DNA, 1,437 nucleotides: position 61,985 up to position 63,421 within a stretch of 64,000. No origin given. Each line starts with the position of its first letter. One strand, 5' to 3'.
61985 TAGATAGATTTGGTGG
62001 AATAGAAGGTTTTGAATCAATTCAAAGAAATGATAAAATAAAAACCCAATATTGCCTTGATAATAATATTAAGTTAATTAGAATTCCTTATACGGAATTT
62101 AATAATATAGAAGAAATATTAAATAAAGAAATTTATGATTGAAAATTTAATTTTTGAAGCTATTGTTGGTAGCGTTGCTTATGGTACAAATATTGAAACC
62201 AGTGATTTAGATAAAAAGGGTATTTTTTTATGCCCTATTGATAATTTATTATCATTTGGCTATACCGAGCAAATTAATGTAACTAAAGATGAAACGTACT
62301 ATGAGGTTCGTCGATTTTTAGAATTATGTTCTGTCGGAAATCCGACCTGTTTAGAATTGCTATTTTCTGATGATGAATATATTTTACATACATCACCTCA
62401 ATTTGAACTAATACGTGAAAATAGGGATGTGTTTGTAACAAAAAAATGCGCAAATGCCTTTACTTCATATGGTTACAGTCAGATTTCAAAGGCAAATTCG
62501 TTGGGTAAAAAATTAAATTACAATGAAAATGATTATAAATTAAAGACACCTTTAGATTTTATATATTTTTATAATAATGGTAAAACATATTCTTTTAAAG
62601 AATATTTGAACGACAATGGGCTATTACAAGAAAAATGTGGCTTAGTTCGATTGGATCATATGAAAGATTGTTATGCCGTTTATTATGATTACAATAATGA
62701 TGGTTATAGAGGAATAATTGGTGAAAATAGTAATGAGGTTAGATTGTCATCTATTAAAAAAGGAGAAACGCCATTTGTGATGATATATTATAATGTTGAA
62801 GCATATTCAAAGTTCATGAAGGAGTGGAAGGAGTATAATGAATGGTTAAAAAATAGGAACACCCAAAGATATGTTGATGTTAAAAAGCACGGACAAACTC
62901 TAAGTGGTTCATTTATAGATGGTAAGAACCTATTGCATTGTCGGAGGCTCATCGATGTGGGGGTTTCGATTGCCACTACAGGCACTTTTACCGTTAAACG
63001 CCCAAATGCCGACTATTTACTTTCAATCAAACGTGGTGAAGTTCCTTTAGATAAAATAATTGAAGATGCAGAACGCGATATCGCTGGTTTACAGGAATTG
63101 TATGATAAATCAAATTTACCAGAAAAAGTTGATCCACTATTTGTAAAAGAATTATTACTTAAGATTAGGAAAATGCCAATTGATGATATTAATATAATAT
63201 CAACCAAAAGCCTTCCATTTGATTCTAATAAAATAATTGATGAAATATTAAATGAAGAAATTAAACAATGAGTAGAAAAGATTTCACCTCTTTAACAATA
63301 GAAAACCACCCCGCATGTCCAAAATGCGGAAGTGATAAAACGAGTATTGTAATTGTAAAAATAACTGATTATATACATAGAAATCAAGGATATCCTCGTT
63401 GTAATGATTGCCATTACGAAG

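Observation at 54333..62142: Two free-standing repeat-armed PD-(D/E)xK nucleases, one with an RHH gene overlapping its start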

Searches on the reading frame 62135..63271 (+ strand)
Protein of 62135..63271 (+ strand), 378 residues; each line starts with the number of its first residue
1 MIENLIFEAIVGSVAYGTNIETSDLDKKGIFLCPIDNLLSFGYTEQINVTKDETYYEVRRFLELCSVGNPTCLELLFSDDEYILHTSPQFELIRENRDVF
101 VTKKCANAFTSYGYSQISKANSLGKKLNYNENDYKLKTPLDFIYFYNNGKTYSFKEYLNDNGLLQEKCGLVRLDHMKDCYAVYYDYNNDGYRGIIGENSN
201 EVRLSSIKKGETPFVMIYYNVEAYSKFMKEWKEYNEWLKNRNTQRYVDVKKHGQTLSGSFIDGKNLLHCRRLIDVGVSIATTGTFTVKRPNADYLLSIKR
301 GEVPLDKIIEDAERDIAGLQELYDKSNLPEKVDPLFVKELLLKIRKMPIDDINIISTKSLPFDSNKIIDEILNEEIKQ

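Call 3: search_protein_families(library=pfam, proteins=[window:62135-63271:+], max_evalue=1)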
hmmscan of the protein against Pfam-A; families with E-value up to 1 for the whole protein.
window:62135-63271:+ (378 aa): 1 family
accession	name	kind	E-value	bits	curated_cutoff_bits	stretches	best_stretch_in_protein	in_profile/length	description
PF10127.15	RlaP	-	1.2e-15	58.3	23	1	4-120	19-140/249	RNA repair pathway DNA polymerase beta family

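Call 4: search_protein_families(library=phrogs, proteins=[window:62135-63271:+], max_evalue=0.01)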
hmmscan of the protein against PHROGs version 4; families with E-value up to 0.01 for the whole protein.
window:62135-63271:+ (378 aa): 1 family
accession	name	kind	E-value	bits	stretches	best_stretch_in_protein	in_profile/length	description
phrog_388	-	DNA, RNA and nucleotide metabolism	5.8e-53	181.2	1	3-352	36-337/351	nucleotidyltransferase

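Call 16: find_related_loci(query=window:62135-63271:+, collection=viral_contigs, flank=6000)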
Query window:62135-63271:+ (378 aa) in viral_contigs; peptide patterns used: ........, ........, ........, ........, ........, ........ (x = any residue, [..] = any of these).
19 stretches matched a pattern, but none encodes a relative of the query by tblastn (E <= 1e-3).

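Call 20: find_related_loci(query=window:62135-63271:+, collection=metagenome_contigs, flank=10000)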
Query window:62135-63271:+ (378 aa) in metagenome_contigs; peptide patterns used: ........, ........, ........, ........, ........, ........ (x = any residue, [..] = any of these).
145 stretches matched a pattern; 10 encode a relative of the query (tblastn E <= 1e-3); 10 distinct loci.
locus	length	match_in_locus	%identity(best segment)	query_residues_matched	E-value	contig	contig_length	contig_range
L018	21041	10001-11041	91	1-347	0e+0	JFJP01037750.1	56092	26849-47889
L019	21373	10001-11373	84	1-378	0e+0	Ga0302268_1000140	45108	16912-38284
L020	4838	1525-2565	71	1-347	1e-171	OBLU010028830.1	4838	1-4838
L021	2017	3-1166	34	13-346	1e-58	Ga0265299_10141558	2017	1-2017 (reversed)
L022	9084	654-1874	30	5-346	3e-47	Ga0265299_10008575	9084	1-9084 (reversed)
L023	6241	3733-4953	30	5-346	3e-47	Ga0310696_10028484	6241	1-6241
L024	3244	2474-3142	38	5-238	1e-40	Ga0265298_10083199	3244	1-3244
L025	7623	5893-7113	41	5-345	1e-39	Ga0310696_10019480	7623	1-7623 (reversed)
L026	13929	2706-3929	41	5-346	3e-39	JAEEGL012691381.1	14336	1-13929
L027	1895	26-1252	39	5-347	5e-39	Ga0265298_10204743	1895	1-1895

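Call 36: find_related_loci(query=A1, collection=viral_contigs, flank=5000)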
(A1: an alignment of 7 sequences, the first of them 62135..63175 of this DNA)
Query A1 (347 aa) in viral_contigs; peptide patterns used: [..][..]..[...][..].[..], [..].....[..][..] (x = any residue, [..] = any of these).
48 stretches matched a pattern; 9 encode a relative of the query (tblastn E <= 1e-3); 9 distinct loci.
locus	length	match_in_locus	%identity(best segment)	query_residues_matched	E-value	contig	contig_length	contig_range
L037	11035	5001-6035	54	1-347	2e-122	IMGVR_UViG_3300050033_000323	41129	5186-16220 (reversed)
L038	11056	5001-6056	51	5-345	4e-111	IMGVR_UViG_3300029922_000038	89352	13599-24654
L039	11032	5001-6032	47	5-345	8e-102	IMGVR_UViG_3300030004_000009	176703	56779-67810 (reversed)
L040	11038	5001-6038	49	1-345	3e-101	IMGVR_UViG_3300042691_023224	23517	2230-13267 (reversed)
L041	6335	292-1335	48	1-345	6e-101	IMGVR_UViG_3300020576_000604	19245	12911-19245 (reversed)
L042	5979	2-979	47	28-345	2e-96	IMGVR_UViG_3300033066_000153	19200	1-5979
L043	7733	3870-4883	40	1-346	2e-74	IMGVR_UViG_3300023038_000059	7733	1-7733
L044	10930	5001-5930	39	3-313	1e-63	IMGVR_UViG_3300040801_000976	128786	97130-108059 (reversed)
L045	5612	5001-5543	43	1-183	3e-40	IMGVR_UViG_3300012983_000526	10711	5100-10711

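Call 70: search_protein_families(library=pfam, proteins=[L020:653-1525:+, L018:8380-9063:+, L019:3916-4209:+, L019:4219-4761:+, L019:4820-5029:+], max_evalue=0.1)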
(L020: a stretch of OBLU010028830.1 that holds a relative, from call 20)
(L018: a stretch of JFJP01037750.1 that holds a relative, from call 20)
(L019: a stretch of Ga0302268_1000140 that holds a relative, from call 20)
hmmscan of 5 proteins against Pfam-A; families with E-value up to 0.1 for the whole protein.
L020:653-1525:+ (291 aa): 2 families
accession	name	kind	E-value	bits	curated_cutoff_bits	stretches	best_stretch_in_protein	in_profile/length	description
PF14528.11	LAGLIDADG_3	-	2.4e-06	28.1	22.5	1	186-232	1-43/82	LAGLIDADG-like domain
PF01710.22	HTH_Tnp_IS630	-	0.0025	18.3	21.3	1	32-78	13-59/119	Transposase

L018:8380-9063:+ (228 aa): 0 families

L019:3916-4209:+ (98 aa): 0 families

L019:4219-4761:+ (181 aa): 1 family
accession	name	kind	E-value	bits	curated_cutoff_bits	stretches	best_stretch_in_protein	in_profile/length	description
PF18143.6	HAD_SAK_2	-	1.4e-18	68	27.5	1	4-163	1-136/139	HAD domain in Swiss Army Knife RNA repair proteins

L019:4820-5029:+ (70 aa): 1 family
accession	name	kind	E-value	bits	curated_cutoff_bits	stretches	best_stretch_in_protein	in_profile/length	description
PF23006.1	Tor_FN3_1st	-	0.081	13.2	25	1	17-57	12-53/115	Tyrosine-protein kinase receptor torso, first FN3 domain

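Call 109: search_protein_families(library=padloc, proteins=[window:62135-63271:+], max_evalue=0.01)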
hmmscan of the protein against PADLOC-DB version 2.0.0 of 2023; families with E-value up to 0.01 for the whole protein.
window:62135-63271:+ (378 aa): 0 families
